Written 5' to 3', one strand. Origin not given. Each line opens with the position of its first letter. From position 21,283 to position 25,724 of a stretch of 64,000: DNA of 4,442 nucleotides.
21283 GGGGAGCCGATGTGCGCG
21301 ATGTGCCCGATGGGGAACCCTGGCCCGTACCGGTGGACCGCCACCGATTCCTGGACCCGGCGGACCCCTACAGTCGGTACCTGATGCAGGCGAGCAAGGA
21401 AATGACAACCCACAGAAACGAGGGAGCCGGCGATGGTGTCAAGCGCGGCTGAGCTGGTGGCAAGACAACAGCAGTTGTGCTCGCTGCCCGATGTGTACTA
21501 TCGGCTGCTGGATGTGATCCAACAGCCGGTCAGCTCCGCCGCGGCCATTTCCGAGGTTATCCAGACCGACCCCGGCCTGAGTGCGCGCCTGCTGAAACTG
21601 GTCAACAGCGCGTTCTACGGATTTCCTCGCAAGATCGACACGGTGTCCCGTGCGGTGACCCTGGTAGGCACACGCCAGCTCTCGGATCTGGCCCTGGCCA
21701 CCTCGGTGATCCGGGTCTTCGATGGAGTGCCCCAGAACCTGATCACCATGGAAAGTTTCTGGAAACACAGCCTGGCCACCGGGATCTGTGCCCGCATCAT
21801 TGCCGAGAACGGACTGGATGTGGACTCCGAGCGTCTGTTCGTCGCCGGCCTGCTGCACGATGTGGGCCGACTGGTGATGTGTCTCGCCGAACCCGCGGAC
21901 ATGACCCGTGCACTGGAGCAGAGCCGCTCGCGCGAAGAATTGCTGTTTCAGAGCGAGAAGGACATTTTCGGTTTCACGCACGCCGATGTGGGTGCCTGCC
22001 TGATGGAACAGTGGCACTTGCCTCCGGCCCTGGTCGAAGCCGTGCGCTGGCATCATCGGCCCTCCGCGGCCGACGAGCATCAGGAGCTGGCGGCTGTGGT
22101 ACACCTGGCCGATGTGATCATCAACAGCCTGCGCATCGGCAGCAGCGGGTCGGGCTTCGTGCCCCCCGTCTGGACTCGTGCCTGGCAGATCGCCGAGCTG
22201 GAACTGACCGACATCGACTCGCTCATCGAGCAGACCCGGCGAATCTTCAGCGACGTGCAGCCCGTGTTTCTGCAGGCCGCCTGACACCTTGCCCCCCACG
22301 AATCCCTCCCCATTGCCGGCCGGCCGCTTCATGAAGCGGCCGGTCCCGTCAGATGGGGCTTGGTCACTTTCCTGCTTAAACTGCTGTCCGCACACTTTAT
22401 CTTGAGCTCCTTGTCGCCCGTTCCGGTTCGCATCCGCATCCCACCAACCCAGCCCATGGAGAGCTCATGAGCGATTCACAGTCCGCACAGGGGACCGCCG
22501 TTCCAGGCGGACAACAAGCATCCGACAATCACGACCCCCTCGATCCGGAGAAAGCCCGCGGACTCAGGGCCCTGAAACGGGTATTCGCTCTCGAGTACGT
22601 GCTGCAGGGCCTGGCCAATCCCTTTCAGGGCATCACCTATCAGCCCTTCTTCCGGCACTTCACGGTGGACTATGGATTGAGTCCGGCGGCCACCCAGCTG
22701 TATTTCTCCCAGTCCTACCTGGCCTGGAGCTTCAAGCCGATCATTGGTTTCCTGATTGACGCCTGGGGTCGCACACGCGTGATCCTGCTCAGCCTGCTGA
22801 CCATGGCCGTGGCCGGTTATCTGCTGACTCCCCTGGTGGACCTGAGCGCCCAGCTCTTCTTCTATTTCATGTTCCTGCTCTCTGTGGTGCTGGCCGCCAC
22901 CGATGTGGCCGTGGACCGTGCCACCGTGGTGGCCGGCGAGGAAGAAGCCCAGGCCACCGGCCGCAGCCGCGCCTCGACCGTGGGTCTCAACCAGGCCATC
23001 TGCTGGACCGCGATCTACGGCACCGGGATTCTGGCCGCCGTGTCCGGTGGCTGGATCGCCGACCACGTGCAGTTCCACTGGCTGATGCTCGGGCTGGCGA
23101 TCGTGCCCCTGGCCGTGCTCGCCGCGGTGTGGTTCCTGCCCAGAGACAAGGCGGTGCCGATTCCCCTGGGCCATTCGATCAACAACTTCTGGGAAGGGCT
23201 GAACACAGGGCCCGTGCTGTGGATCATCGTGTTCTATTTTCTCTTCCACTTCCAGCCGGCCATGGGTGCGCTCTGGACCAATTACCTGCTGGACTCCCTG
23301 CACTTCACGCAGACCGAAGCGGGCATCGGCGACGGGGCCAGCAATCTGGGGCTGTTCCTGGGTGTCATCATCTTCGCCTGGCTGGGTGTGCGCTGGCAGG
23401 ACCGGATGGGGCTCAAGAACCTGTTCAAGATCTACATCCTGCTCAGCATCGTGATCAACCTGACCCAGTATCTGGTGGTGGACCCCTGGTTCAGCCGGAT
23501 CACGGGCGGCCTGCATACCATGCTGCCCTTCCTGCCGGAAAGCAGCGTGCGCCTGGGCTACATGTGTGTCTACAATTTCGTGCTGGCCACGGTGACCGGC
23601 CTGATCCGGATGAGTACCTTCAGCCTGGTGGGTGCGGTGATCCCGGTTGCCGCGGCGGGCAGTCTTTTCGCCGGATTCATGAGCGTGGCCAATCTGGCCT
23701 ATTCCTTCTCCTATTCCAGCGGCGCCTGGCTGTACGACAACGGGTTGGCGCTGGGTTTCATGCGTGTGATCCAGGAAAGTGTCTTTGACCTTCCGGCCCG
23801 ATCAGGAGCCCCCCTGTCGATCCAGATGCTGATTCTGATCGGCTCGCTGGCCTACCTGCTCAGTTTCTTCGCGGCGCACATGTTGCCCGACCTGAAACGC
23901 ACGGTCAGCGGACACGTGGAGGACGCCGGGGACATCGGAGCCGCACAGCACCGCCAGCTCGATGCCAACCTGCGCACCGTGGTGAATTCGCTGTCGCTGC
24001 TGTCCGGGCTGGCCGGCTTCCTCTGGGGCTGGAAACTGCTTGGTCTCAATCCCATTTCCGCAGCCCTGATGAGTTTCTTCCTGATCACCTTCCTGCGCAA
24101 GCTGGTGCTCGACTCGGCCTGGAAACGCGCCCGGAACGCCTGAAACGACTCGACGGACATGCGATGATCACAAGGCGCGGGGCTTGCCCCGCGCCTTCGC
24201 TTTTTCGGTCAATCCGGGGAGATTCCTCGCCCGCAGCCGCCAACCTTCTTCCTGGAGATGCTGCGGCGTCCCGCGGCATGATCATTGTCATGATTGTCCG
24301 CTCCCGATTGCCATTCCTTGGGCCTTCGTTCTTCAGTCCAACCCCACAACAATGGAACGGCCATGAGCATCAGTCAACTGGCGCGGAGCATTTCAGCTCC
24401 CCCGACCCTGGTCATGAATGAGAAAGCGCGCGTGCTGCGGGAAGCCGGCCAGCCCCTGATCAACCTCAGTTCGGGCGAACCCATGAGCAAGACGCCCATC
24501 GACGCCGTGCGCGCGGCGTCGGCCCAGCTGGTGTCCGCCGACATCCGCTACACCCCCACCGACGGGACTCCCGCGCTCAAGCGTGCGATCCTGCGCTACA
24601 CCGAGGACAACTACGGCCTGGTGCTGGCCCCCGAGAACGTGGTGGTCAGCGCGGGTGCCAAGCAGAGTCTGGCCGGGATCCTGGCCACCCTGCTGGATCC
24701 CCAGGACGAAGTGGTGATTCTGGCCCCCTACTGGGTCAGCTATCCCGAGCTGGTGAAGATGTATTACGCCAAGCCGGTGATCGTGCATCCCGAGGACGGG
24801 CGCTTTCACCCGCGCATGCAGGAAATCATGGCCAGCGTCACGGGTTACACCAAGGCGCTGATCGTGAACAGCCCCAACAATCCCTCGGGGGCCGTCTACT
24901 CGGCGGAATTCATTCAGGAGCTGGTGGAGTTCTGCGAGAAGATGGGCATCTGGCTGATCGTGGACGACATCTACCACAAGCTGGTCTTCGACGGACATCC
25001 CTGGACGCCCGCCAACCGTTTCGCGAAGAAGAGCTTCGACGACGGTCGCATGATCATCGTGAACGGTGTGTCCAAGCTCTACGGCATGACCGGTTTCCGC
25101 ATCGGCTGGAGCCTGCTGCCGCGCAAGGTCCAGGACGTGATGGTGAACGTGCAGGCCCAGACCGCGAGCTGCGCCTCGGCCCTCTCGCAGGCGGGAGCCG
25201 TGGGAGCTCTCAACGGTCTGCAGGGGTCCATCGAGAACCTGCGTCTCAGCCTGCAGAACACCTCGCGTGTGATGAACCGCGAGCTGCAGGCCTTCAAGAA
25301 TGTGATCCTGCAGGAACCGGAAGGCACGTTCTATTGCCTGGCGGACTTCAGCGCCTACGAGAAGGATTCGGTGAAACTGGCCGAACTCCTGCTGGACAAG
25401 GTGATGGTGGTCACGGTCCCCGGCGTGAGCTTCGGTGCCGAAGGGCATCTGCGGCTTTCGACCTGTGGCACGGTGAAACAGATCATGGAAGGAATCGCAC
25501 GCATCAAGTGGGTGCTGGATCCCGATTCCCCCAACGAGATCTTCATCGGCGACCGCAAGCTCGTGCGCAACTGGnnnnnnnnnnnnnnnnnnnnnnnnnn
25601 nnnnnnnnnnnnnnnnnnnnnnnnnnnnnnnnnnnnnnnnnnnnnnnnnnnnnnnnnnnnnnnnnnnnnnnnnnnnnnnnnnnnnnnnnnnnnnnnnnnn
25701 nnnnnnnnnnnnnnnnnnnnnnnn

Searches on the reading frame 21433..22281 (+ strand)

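Call 13: search_protein_families(library=pfam, proteins=[window:21433-22281:+], max_evalue=0.001)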
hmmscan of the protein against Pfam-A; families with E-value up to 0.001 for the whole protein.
window:21433-22281:+ (283 aa): 2 families
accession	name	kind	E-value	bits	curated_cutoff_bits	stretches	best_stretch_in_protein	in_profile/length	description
PF08668.18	HDOD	-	1.7e-66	223.9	22.9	1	15-210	1-196/196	HDOD domain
PF01966.28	HD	-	9.9e-11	42.4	22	1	110-229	2-113/116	HD domain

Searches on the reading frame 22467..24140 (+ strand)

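Call 13: search_protein_families(library=pfam, proteins=[window:22467-24140:+], max_evalue=0.001)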
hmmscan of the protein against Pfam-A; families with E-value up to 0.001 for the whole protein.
window:22467-24140:+ (558 aa): 2 families
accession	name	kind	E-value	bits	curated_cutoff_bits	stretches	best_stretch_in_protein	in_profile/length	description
PF07690.21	MFS_1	-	2.2e-14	53.6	33.4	1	54-331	11-282/347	Major Facilitator Superfamily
PF03092.22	BT1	-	2.1e-11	43.7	22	1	47-480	1-418/432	BT1 family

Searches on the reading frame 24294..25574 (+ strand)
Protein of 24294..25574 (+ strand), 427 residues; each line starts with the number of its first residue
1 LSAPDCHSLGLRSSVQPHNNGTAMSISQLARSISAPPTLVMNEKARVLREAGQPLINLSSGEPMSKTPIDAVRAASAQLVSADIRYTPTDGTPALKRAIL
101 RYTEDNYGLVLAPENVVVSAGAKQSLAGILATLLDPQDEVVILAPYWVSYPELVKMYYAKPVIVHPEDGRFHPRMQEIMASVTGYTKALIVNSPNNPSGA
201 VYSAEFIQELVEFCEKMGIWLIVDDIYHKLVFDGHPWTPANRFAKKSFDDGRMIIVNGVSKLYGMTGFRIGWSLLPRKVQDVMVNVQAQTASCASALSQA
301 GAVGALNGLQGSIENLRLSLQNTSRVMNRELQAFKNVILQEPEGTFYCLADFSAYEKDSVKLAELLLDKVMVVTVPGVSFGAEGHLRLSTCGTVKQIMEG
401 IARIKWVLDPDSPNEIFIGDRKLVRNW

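Call 13: search_protein_families(library=pfam, proteins=[window:24294-25574:+], max_evalue=0.001)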
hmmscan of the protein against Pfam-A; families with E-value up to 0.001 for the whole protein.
window:24294-25574:+ (427 aa): 3 families
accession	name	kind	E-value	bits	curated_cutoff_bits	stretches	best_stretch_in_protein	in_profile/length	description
PF00155.27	Aminotran_1_2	-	4.7e-62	210.7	19.7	1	55-404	3-361/361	Aminotransferase class I and II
PF04864.19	Alliinase_C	-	4.6e-05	22.9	22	1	116-315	69-249/363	Allinase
PF01041.23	DegT_DnrJ_EryC1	-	0.00039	20.2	19.8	1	115-224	42-145/360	DegT/DnrJ/EryC1/StrS aminotransferase family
